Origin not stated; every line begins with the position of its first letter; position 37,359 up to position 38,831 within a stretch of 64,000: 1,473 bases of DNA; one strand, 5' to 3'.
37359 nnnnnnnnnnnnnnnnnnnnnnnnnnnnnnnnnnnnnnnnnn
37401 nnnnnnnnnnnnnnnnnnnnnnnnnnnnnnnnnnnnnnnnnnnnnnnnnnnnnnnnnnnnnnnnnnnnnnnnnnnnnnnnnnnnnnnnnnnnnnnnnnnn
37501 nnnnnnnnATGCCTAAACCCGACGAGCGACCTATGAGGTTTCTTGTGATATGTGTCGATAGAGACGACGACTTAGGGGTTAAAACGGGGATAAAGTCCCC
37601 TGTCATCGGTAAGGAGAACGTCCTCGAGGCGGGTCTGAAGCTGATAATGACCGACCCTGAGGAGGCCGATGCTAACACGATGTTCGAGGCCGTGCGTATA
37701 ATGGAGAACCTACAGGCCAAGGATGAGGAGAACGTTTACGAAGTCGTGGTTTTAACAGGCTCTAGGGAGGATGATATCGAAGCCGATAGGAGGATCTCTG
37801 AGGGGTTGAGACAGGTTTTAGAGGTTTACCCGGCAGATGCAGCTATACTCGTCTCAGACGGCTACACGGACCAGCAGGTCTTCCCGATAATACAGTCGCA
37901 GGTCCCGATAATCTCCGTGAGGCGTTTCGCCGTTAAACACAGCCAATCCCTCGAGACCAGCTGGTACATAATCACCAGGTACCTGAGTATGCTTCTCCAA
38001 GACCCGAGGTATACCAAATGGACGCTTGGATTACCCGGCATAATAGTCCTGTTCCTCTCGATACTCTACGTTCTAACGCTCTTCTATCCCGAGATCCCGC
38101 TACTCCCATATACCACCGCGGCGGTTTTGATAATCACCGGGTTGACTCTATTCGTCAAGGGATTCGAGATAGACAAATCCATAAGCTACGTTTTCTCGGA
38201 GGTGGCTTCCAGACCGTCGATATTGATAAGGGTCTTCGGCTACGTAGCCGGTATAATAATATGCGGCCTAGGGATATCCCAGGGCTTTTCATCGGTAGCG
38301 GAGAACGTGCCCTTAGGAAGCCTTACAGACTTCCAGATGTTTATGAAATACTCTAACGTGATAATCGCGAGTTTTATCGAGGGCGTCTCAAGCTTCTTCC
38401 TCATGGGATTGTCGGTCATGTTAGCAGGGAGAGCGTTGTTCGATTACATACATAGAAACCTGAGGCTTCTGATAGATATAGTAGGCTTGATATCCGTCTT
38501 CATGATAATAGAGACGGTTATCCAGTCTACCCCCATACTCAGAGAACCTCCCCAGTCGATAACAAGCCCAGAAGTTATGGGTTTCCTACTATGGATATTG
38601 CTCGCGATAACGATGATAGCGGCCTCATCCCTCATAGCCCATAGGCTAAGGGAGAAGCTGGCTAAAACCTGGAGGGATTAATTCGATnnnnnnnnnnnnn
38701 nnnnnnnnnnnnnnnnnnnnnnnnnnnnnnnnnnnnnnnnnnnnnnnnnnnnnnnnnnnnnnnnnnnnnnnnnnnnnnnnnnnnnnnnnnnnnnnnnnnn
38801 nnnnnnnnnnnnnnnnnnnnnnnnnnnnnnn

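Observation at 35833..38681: Non-canonical ESCRT-III locus: Snf7-like, long coiled-coil and DUF373 membrane-protein operon with an upstream palindromic operator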

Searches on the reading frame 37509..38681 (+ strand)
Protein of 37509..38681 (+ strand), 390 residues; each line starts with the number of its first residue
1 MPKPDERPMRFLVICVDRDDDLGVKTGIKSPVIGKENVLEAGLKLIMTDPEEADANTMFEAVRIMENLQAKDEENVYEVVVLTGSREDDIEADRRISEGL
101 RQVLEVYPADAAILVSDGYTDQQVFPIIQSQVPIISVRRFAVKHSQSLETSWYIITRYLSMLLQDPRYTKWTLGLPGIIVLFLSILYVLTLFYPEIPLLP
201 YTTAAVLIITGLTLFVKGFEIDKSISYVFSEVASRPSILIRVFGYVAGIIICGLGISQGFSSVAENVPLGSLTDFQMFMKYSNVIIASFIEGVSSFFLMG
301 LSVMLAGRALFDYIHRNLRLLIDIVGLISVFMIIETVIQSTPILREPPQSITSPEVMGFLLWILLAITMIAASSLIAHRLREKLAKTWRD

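Call 3: search_protein_families(library=pfam, proteins=[window:37509-38681:+], max_evalue=1)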
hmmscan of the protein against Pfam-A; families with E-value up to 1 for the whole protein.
window:37509-38681:+ (390 aa): 3 families
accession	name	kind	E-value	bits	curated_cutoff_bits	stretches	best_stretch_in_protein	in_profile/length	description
PF04123.18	DUF373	-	2.9e-82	277.3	28.3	1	11-357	2-320/335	Domain of unknown function (DUF373)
PF05291.16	Bystin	-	0.008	16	28.8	1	45-105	78-138/292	Bystin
PF11381.13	DUF3185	-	0.025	15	25.3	1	206-250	6-50/59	Protein of unknown function (DUF3185)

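Call 4: search_protein_families(library=ncbifam, proteins=[window:37509-38681:+], max_evalue=1)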
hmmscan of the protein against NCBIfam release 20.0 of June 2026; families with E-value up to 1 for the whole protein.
window:37509-38681:+ (390 aa): 1 family
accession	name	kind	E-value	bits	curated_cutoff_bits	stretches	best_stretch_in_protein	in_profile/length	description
NF004886.0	PRK06247.1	subfamily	0.033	12.9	623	1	41-152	301-412/476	pyruvate kinase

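Call 11: find_homologous_proteins(query=window:37509-38681:+, max_evalue=0.00001)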
Query window:37509-38681:+ (390 aa): 378 proteins with E <= 0.00001 among 8000 candidates; the best 120 are listed.
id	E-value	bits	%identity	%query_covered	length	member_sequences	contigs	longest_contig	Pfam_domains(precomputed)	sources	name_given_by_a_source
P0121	2.9e-248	841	100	100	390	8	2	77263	PF04123.19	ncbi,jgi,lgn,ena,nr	ncbi:MAG: Hypothetical protein AYL29_009600 [Candidatus Bathyarchaeota archaeon B24]|nr:MAG: Hypothe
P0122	1.8e-211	720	87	97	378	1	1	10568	PF04123.19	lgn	-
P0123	5.9e-187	639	74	100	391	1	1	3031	PF04123.19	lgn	-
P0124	1.8e-170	585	69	97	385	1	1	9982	PF04123.19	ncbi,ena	-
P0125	2.5e-168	578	66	99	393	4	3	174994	PF04123.19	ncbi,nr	ncbi:DUF373 family protein [Candidatus Bathyarchaeota archaeon]|nr:DUF373 family protein [Candidatus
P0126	6.4e-168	577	65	100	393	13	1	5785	PF04123.19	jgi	jgi:putative membrane protein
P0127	2.1e-166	572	64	99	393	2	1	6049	PF04123.19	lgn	-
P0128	5.7e-166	570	64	100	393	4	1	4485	PF04123.19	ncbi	ncbi:MAG: DUF373 family protein [Candidatus Bathyarchaeia archaeon]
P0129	2.9e-123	430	50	95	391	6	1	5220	PF04123.19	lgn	-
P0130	3.2e-119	417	48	98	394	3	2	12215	PF04123.19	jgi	-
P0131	3.5e-118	413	47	99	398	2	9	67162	PF04123.19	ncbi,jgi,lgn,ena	-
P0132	2.6e-117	410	48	97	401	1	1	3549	PF04123.19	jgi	-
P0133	3.2e-117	410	48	97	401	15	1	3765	PF04123.19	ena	-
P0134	8.5e-117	409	48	98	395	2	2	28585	PF04123.19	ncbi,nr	ncbi:DUF373 family protein [Candidatus Bathyarchaeota archaeon]|nr:DUF373 family protein [Candidatus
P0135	3.8e-116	406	46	100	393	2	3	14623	PF04123.19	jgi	-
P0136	6.7e-116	406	47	99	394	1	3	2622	PF04123.19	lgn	-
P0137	9.4e-115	402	47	99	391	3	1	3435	PF04123.19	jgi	-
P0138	2.1e-114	401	46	99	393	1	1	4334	PF04123.19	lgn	-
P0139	4.1e-114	400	48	97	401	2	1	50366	PF04123.19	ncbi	-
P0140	4.7e-113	396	45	99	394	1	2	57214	PF04123.19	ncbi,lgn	ncbi:MAG: DUF373 family protein [Candidatus Bathyarchaeia archaeon]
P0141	1.0e-112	395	46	97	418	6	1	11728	PF04123.19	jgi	-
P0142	3.0e-111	390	45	97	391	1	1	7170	PF04123.19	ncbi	ncbi:MAG: DUF373 family protein [Candidatus Bathyarchaeia archaeon]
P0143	2.2e-107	378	46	99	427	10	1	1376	PF04123.19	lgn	-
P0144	1.1e-104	369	45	98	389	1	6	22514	PF04123.19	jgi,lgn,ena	jgi:putative membrane protein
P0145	2.1e-101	358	42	99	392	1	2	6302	PF04123.19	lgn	-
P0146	1.3e-95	339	41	96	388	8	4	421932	PF04123.19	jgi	jgi:putative membrane protein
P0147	8.5e-92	326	41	94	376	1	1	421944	PF04123.19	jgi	jgi:putative membrane protein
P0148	1.2e-88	316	39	96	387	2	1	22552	PF04123.19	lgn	-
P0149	2.1e-88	315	39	96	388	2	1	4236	PF04123.19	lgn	-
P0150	3.3e-70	255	35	99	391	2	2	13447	PF04123.19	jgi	-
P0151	7.0e-70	254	38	100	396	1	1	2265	PF04123.19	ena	-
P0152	5.5e-68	248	39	99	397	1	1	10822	PF04123.19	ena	-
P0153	1.7e-66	243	37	87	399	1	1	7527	PF04123.19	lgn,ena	-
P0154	2.0e-66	243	37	100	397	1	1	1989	PF04123.19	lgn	-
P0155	2.1e-66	243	38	91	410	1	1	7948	PF04123.19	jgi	-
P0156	2.5e-66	243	37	93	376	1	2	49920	PF04123.19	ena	-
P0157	4.8e-66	242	37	90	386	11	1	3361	PF04123.19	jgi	-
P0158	5.7e-66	241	36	88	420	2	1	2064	PF04123.19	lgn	-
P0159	7.4e-66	241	39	94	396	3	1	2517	PF04123.19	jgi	-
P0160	7.6e-66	241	37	95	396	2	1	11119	PF04123.19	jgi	-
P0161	1.1e-65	240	40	72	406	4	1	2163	PF04123.19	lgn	-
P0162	7.2e-65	238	37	95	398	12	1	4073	PF04123.19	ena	-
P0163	1.1e-64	237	35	100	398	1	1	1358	PF04123.19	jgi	-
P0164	1.9e-64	236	37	100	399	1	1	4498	PF04123.19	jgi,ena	-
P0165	8.3e-64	234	36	96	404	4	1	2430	PF04123.19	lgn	-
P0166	1.1e-63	234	38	87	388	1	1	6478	PF04123.19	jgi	jgi:putative membrane protein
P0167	1.2e-63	234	38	87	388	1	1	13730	PF04123.19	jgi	jgi:putative membrane protein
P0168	1.4e-63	233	38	87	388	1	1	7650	PF04123.19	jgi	jgi:putative membrane protein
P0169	1.4e-63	233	39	79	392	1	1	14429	PF04123.19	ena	-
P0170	2.0e-63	233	34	97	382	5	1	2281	PF04123.19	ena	-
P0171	2.3e-63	233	37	92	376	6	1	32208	PF04123.19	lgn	-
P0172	3.6e-63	232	38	79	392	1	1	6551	PF04123.19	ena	-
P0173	5.2e-63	232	38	87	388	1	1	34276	PF04123.19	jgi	jgi:putative membrane protein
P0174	5.6e-63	231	38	87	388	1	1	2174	PF04123.19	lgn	-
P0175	6.4e-63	231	38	79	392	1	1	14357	PF04123.19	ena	-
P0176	7.6e-63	231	34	90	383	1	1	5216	PF04123.19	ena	-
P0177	7.9e-63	231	38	79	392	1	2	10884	PF04123.19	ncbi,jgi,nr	ncbi:DUF373 family protein [Candidatus Bathyarchaeota archaeon]|nr:MAG: DUF373 family protein [Candi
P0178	1.0e-62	231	37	82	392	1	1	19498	PF04123.19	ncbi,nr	ncbi:DUF373 family protein [Candidatus Bathyarchaeota archaeon]|nr:DUF373 family protein [Candidatus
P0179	1.0e-62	231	38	87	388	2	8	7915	PF04123.19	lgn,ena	-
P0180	1.8e-62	230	34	90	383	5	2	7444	PF04123.19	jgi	-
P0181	2.2e-62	230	38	87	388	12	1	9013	PF04123.19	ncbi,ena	-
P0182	5.3e-62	228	39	97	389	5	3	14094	PF04123.19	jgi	-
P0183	7.0e-62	228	38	92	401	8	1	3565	PF04123.19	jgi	-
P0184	7.8e-62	228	35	99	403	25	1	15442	PF04123.19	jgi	jgi:putative membrane protein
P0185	3.0e-61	226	34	100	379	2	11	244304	PF04123.19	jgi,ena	-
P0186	3.2e-61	226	35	98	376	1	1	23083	PF04123.19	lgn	-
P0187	7.8e-61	224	35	94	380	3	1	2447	PF04123.19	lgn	-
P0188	9.1e-61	224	35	92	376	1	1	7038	PF04123.19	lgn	-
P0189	1.3e-60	224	36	88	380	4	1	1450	PF04123.19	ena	-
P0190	1.7e-60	223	34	95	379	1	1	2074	PF04123.19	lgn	-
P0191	2.7e-60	223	36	88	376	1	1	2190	PF04123.19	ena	-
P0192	3.2e-60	222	36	88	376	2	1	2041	PF04123.19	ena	-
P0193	4.3e-60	222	34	95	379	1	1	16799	PF04123.19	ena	-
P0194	5.4e-60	222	36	88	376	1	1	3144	PF04123.19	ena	-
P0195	9.6e-60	221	36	88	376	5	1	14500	PF04123.19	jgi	-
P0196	1.3e-59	220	33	99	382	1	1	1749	PF04123.19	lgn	-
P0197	2.5e-59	219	39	80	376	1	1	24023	PF04123.19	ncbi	-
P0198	4.7e-59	219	36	89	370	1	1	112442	PF04123.19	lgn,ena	-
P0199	7.7e-59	218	35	88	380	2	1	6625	PF04123.19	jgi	-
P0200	1.6e-58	217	36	98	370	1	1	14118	PF04123.19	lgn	-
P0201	3.5e-58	216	38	88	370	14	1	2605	PF04123.19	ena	-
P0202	5.3e-58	215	39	79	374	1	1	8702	PF04123.19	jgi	jgi:putative membrane protein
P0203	9.6e-58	214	34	97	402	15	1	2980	PF04123.19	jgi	-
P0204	1.1e-57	214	38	80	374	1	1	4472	PF04123.19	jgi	jgi:putative membrane protein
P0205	1.2e-57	214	39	79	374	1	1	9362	PF04123.19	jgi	jgi:putative membrane protein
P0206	1.2e-57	214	39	79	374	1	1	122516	PF04123.19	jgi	jgi:putative membrane protein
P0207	1.5e-57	214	37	83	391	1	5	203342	PF04123.19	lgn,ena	-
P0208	2.3e-57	213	38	81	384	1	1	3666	PF04123.19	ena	-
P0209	3.2e-57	213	32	84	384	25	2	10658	PF04123.19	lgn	-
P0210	3.2e-57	213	37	81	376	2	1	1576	PF04123.19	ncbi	-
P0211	5.0e-57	212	36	96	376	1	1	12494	PF04123.19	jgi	jgi:putative membrane protein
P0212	8.5e-57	211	36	98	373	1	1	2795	PF04123.19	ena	-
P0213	8.9e-57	211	35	82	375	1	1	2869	PF04123.19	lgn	-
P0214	1.2e-56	211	39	81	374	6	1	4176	PF04123.19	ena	-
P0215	1.3e-56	211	34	94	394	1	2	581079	PF04123.19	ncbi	ncbi:MAG TPA: DUF373 family protein [Candidatus Nitrosocosmicus sp.]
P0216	1.5e-56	210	34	92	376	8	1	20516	PF04123.19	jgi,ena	-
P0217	1.8e-56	210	39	80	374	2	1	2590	PF04123.19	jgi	jgi:putative membrane protein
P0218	2.2e-56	210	34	94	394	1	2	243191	PF04123.19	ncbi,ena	-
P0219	2.2e-56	210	35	96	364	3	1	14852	PF04123.19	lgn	-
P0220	2.3e-56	210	41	65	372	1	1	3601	PF04123.19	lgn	-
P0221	3.4e-56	209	34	87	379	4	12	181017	PF04123.19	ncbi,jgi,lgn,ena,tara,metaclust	tara:strand:- start:152 stop:1291 length:1140 start_codon:yes stop_codon:yes gene_type:complete|meta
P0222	3.6e-56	209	42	67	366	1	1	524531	PF04123.19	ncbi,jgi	ncbi:MAG: DUF373 family protein [Nitrososphaerales archaeon]|jgi:putative membrane protein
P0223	3.7e-56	209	37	79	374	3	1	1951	PF04123.19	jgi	jgi:putative membrane protein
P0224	3.9e-56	209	39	79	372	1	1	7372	PF04123.19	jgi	jgi:putative membrane protein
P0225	1.1e-55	207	39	79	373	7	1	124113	PF04123.19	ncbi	-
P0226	1.3e-55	207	38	81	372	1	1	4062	PF04123.19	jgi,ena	-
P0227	1.5e-55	207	38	79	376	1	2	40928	PF04123.19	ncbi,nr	ncbi:MAG: DUF373 family protein [Thaumarchaeota archaeon]|nr:DUF373 family protein [Nitrososphaerota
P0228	1.6e-55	207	36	79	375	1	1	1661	PF04123.19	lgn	-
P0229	2.3e-55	206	43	66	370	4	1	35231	PF04123.19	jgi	-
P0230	3.1e-55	206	38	80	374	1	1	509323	PF04123.19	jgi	-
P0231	4.1e-55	206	40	80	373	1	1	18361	PF04123.19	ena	-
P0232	9.0e-55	204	38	79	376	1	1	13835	PF04123.19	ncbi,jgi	ncbi:MAG: DUF373 family protein [Nitrososphaerales archaeon]|jgi:putative membrane protein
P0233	9.6e-55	204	37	80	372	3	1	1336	PF04123.19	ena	-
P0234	1.6e-54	204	38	79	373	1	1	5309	PF04123.19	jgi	jgi:putative membrane protein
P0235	1.7e-54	204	39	81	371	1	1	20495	PF04123.19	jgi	jgi:putative membrane protein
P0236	2.2e-54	203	39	81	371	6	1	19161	PF04123.19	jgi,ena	-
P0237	2.8e-54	203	38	81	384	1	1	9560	PF04123.19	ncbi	-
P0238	3.0e-54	203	37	79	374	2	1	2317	PF04123.19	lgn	-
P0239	3.7e-54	202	38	80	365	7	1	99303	PF04123.19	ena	-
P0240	5.2e-54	202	37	80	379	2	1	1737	PF04123.19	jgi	jgi:putative membrane protein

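Call 13: find_related_loci(query=A1, collection=genome_contigs, flank=5000)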
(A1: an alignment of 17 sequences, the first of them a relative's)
Query A1 (390 aa) in genome_contigs; peptide patterns used: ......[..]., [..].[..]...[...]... (x = any residue, [..] = any of these).
599 stretches matched a pattern (row limit reached: there are more); 585 encode a relative of the query (tblastn E <= 1e-3); the best 80 are kept; 80 distinct loci.
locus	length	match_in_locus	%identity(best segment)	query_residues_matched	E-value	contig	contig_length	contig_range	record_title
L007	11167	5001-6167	65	1-389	2e-176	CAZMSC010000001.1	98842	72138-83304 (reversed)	MAG TPA_asm: uncultured Candidatus Bathyarchaeia archaeon isolate SRP104967_co1_102 genome assembly, contig: NODE_44_len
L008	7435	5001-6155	47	5-389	4e-120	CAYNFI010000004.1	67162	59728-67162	MAG TPA_asm: uncultured Candidatus Bathyarchaeia archaeon isolate binchicken_co318_43 genome assembly, contig: NODE_72_l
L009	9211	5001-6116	37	1-389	2e-75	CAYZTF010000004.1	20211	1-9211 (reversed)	MAG TPA_asm: uncultured Candidatus Bathyarchaeia archaeon isolate SRP098346_co1_261 genome assembly, contig: NODE_2535_l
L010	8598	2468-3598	38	1-385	4e-74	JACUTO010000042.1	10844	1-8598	MAG: Candidatus Bathyarchaeota archaeon isolate Kmv02 NODE_2969_length_10844_cov_36.316433, whole genome shotgun sequenc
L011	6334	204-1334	37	1-386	3e-74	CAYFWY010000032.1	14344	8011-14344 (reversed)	MAG TPA_asm: uncultured Candidatus Bathyarchaeia archaeon isolate ERP108616_co2_35 genome assembly, contig: NODE_7110_le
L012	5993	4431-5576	38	1-383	2e-73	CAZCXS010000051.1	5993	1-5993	MAG TPA_asm: uncultured Candidatus Bathyarchaeia archaeon isolate binchicken_co6_464 genome assembly, contig: NODE_17574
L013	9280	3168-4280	36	5-385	6e-72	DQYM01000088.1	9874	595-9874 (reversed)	MAG TPA_asm: Candidatus Bathyarchaeota archaeon isolate HyVt-157 Ga0116200_10001221, whole genome shotgun sequence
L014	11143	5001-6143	37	5-390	9e-72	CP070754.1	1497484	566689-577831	MAG: Candidatus Bathyarchaeota archaeon isolate bin30 chromosome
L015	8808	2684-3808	38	10-383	2e-71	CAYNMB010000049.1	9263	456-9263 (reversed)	MAG TPA_asm: uncultured Candidatus Bathyarchaeia archaeon isolate binchicken_co184_344 genome assembly, contig: NODE_151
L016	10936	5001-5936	39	1-309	7e-71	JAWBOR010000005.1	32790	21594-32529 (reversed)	MAG: Candidatus Bathyarchaeia archaeon isolate HHBFW-2_201803_bins_227 HHBFW-2_201803_bins_227_scaffold_5, whole genome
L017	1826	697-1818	36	10-386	4e-74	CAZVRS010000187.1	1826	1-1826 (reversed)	MAG TPA_asm: uncultured Candidatus Bathyarchaeia archaeon isolate SRP141559_co1_136 genome assembly, contig: NODE_44380_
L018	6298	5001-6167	36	1-390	7e-71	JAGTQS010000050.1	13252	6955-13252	MAG: Candidatus Bathyarchaeota archaeon isolate QZM_B1_bin_12_1 QZM_B1_bin_12_1_scaffold_5587_curated, whole genome shot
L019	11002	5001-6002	39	7-348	1e-70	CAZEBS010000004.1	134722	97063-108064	MAG TPA_asm: uncultured Candidatus Bathyarchaeia archaeon isolate SRP323688_co1_125 genome assembly, contig: NODE_243_le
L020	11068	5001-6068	37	10-383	4e-70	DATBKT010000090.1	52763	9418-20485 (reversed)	MAG TPA_asm: Nitrososphaeraceae archaeon isolate SMAG_U3953 k141_1022457, whole genome shotgun sequence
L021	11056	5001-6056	37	1-357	5e-69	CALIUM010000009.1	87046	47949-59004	MAG: uncultured archaeon isolate S1_Bin_MAXBIN__147_sub_1 genome assembly, contig: c_000002737540, whole genome shotgun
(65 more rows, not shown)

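Call 16: find_encoding_contigs(protein=P0125, flank=6000, max_places=3)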
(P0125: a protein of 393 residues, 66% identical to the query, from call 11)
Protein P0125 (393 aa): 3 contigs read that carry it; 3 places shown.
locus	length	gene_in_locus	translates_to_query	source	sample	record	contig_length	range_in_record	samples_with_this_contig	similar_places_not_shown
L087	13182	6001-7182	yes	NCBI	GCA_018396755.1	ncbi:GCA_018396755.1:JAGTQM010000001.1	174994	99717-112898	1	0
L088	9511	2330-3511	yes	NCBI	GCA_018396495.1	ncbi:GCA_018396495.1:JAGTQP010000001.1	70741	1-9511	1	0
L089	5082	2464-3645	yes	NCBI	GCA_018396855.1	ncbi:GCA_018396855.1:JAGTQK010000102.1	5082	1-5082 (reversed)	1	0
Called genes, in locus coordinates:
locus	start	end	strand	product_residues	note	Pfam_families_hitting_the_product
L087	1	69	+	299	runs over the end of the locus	PF00557:Peptidase_M24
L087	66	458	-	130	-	-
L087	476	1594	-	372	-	PF07431:DUF1512, PF23542:DUF1512_C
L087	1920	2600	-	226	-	PF01966:HD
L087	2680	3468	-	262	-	PF01255:Prenyltransf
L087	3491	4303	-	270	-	PF01887:SAM_HAT_N, PF20257:SAM_HAT_C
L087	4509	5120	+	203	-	PF03357:Snf7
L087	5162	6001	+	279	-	-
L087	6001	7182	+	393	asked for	PF04123:DUF373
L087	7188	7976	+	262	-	PF01048:PNP_UDP_1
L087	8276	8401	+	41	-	PF24434:DUF7557, PF02697:VAPB_antitox (weak)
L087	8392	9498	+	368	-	PF12323:HTH_OrfB_IS605, PF01385:OrfB_IS605, PF07282:Cas12f1-like_TNB (weak)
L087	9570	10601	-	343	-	PF01321:Creatinase_N, PF00557:Peptidase_M24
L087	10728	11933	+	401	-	PF13580:SIS_2 (faint), PF01380:SIS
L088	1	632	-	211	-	PF01887:SAM_HAT_N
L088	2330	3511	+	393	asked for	PF04123:DUF373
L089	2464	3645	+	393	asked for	PF04123:DUF373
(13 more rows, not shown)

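Call 17: find_encoding_contigs(protein=P0222, flank=5000, max_places=2)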
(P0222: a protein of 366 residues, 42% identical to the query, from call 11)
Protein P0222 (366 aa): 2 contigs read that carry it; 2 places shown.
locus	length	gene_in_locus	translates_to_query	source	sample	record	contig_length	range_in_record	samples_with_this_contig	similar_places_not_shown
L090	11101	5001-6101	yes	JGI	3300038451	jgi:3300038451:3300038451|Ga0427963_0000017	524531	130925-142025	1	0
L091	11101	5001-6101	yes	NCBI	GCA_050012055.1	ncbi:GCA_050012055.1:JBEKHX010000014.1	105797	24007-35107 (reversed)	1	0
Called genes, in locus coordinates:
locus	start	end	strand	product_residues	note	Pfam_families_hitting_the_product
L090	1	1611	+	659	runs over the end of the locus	PF16177:ACAS_N, PF00501:AMP-binding, PF13193:AMP-binding_C (weak)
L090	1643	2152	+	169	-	PF12172:zf-ChsH2, PF01796:OB_ChsH2_C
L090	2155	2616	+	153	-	PF12172:zf-ChsH2 (weak)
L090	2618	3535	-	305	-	PF01063:Aminotran_4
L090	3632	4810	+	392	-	PF00108:Thiolase_N, PF00109:ketoacyl-synt (weak), PF02803:Thiolase_C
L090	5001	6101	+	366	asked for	PF04123:DUF373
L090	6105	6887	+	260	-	PF01255:Prenyltransf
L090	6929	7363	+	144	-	-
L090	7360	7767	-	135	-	-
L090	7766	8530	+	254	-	-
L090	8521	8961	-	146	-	PF00293:NUDIX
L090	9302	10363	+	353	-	PF01658:Inos-1-P_synth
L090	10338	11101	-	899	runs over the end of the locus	-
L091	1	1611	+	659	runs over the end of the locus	PF16177:ACAS_N, PF00501:AMP-binding, PF13193:AMP-binding_C (weak)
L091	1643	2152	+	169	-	PF12172:zf-ChsH2, PF01796:OB_ChsH2_C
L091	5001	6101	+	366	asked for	PF04123:DUF373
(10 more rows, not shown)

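Call 48: predict_structure(alignment_id=A4)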
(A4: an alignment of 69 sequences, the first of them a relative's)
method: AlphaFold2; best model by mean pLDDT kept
length: 390 residues; sequences in the alignment: 69
mean_pLDDT: 83.8   pTM: 0.49
mean pLDDT of the five models: 83.8, 81.9, 81.8, 79.7, 79.7
residues with pLDDT >= 90: 142; 70-90: 219; 50-70: 20; < 50: 9
segments of 3 or more residues with pLDDT < 50: 1-4, 143-146
pLDDT, mean of each block of 10 residues (from residue 1): 60 91 87 92 85 84 90 90 85 88 90 83 82 82 51 73 72 73 76 77 78 74 77 80 91 93 85 82 91 94 93 87 93 94 88 91 95 92 76
secondary structure, 60 per line:
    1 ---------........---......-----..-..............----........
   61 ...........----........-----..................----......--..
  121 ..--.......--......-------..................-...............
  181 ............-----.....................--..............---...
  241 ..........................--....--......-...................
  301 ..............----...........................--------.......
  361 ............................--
elements in order: E10-17 H21-26 H35-48 H53-71 E76-83 H89-106 E111-116 H119-122 H125-131 E134-139 H147-164 H166-192 H198-218 H221-234 H238-266 H269-272 H275-280 H282-314 H319-345 H354-388
